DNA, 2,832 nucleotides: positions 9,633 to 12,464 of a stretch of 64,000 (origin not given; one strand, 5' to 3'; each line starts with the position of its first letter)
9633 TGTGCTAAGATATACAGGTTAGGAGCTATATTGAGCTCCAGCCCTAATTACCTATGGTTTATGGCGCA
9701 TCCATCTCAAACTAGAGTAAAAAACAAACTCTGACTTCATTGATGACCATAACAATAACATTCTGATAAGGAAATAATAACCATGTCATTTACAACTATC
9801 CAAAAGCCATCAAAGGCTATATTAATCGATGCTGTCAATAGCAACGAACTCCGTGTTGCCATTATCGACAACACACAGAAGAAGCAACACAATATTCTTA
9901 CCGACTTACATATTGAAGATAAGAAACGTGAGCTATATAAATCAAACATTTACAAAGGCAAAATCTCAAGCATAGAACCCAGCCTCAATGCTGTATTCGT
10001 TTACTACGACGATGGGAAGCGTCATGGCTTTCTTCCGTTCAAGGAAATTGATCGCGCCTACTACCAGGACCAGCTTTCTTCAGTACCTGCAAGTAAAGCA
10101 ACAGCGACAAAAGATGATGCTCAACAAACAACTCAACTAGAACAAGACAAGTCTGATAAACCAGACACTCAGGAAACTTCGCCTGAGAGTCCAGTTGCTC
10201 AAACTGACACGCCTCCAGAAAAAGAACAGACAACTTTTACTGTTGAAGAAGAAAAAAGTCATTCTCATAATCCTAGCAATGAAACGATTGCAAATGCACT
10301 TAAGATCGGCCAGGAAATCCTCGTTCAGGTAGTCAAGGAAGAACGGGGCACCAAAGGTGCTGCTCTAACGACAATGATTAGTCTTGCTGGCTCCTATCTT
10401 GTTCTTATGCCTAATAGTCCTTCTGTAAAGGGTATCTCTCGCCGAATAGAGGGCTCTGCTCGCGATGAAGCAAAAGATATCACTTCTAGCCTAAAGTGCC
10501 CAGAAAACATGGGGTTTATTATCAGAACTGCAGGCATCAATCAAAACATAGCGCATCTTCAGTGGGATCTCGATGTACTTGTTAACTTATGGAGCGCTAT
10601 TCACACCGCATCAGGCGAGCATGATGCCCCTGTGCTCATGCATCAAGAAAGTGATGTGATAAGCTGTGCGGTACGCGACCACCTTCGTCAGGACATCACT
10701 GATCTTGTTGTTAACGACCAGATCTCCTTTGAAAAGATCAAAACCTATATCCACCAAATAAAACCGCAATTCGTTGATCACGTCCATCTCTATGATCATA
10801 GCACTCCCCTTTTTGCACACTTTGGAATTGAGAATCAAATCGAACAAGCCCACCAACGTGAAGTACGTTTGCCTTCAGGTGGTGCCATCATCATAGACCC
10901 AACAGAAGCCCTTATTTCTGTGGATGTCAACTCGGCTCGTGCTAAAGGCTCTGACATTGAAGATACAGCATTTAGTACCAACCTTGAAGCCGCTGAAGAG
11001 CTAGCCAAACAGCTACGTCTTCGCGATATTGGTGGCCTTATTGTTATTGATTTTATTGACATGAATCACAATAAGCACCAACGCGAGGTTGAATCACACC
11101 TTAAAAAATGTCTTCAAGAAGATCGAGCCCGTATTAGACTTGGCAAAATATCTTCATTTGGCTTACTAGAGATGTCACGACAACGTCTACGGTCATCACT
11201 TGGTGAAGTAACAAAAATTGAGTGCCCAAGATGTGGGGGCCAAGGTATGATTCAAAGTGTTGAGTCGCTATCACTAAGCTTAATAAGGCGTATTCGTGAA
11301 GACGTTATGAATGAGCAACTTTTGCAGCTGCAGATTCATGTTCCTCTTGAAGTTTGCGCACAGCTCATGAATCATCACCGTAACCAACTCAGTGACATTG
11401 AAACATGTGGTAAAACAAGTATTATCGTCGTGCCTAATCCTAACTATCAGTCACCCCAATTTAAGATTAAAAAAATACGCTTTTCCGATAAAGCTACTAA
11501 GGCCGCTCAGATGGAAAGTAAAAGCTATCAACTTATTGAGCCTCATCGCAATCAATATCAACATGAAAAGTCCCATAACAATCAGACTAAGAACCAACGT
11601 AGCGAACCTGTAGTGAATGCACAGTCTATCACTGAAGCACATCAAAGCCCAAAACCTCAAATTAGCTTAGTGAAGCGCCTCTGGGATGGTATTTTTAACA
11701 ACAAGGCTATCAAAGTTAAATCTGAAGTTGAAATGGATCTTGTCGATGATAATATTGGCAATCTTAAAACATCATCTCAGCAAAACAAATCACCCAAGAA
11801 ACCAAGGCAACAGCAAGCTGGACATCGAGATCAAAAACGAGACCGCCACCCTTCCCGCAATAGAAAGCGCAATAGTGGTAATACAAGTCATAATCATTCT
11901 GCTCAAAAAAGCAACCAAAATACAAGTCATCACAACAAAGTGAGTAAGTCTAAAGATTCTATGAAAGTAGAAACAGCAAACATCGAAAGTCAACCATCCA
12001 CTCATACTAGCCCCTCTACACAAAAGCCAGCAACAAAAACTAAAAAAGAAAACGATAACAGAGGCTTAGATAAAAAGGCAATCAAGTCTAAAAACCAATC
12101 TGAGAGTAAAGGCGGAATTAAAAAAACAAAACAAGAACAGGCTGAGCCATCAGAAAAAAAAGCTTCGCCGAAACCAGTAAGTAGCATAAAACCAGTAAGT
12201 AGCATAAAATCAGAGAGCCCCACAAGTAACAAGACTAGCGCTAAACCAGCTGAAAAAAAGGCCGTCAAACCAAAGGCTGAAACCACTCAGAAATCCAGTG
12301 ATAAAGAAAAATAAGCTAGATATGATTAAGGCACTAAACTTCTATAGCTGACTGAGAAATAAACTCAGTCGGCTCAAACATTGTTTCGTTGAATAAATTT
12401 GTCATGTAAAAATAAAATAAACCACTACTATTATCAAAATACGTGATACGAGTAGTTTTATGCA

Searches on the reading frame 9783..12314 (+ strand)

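Call 30: search_protein_families(library=ncbifam, max_evalue=1e-10, proteins=[window:9783-12314:+])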
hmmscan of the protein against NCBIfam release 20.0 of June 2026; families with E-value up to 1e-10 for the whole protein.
window:9783-12314:+ (843 aa): 5 families
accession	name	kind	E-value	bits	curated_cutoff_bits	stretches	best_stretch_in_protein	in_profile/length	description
NF008074.0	PRK10811.1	equivalog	3.9e-186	620.9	908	2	167-836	88-759/1068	ribonuclease E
TIGR00757.1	RNaseEG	subfamily_domain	1.5e-145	485.3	325.95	1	36-500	9-413/415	Rne/Rng family ribonuclease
NF008689.0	PRK11712.1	equivalog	8e-94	314.8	594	1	159-562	83-486/489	ribonuclease G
NF052586.1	RnaseECyano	equivalog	1.4e-69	235.1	900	1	167-654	80-572/619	ribonuclease E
NF052588.1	RnaseEMycob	equivalog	1.2e-67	228.5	1400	1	165-491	408-747/945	ribonuclease E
